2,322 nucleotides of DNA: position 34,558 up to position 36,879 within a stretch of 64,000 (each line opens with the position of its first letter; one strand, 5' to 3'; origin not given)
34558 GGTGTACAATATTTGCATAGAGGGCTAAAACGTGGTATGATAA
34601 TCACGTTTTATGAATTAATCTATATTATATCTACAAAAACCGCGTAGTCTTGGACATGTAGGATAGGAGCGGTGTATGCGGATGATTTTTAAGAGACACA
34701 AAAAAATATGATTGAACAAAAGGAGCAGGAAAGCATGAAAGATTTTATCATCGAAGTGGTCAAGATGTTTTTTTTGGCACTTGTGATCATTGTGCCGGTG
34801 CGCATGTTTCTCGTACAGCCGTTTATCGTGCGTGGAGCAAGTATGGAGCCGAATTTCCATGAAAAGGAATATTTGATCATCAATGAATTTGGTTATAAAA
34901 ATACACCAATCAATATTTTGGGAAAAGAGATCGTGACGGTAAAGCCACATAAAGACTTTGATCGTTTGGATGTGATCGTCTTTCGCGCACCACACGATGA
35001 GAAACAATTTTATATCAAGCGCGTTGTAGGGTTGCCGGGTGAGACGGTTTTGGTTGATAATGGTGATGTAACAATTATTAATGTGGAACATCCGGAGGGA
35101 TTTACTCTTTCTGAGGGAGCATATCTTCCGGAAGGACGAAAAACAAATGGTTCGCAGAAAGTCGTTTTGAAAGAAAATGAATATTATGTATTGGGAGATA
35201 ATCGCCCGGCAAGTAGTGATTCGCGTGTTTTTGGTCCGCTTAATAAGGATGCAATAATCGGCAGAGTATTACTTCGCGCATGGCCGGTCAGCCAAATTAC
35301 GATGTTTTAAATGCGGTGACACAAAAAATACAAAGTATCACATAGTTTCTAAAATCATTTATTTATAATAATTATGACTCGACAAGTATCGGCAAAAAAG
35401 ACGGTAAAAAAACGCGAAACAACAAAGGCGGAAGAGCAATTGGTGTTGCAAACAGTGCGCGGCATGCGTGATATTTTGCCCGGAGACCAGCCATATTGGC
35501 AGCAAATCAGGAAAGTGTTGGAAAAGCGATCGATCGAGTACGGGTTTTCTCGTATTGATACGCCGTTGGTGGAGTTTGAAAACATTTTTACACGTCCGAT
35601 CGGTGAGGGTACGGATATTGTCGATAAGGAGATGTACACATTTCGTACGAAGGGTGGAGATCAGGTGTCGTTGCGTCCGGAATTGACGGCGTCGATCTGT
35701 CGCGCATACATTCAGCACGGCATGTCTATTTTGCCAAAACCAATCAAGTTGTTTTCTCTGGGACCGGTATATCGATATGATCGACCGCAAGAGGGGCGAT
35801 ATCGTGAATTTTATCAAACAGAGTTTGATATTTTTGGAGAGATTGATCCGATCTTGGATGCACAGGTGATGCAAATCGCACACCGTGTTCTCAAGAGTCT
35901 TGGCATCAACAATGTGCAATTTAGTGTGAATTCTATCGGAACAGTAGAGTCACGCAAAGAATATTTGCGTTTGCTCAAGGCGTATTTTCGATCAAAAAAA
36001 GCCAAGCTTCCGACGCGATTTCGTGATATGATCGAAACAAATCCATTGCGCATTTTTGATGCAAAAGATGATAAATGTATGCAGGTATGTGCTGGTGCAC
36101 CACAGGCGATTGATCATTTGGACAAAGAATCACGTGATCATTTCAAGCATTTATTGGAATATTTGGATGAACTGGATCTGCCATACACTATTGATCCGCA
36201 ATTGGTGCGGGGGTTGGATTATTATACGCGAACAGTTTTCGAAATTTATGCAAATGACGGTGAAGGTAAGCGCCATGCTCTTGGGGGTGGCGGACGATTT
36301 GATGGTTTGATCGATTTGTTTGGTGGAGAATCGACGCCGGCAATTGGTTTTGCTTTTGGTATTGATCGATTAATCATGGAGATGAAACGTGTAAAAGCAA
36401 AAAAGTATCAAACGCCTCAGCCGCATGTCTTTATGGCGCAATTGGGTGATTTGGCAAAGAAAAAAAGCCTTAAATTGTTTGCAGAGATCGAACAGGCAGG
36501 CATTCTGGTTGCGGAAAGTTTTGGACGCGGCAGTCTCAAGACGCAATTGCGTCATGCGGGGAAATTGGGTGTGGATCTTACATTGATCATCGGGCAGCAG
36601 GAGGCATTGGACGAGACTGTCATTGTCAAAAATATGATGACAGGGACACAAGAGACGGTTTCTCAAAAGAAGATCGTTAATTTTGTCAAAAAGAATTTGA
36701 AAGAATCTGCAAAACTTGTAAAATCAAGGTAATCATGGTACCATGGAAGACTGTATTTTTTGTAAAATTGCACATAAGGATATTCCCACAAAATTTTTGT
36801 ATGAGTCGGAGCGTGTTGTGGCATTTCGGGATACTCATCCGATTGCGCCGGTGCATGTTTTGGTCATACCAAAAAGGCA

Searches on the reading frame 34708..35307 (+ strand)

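Call 72: search_protein_families(library=pfam, proteins=[window:34708-35307:+])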
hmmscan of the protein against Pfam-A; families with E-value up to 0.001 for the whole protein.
window:34708-35307:+ (200 aa): 1 family
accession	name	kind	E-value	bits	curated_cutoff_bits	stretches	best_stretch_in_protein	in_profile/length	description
PF10502.14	Peptidase_S26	-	7.9e-42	143.5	22.9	1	15-192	2-168/168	Signal peptidase, peptidase S26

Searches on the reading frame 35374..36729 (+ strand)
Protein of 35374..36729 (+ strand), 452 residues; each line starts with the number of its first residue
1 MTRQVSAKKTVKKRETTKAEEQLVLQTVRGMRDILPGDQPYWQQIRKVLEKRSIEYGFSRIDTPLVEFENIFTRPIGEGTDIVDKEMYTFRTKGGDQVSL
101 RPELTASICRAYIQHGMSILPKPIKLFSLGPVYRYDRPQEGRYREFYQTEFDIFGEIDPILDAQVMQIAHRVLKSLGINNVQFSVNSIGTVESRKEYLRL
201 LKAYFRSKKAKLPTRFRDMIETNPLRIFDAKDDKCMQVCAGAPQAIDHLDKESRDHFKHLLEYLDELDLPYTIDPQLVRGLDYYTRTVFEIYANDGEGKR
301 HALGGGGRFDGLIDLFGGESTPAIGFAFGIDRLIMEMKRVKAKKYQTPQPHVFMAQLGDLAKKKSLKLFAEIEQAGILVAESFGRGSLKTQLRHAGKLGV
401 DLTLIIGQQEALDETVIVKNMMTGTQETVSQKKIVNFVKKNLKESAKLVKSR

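Call 72: search_protein_families(library=pfam, proteins=[window:35374-36729:+])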
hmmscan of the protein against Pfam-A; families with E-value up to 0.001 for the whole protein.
window:35374-36729:+ (452 aa): 4 families
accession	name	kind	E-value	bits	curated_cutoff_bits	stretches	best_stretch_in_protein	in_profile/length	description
PF13393.11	tRNA-synt_His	-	4.3e-40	138.3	25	1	30-333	1-308/308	Histidyl-tRNA synthetase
PF03129.25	HGTP_anticodon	-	6.1e-11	42.8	21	1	361-441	14-94/94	Anticodon binding domain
PF00587.30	tRNA-synt_2b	-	7.4e-11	42.9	29.3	1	88-295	1-124/179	tRNA synthetase class II core domain (G, H, P, S and T)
PF01409.25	tRNA-synt_2d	-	5.9e-05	23.1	19.8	1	33-182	10-161/246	tRNA synthetases class II core domain (F)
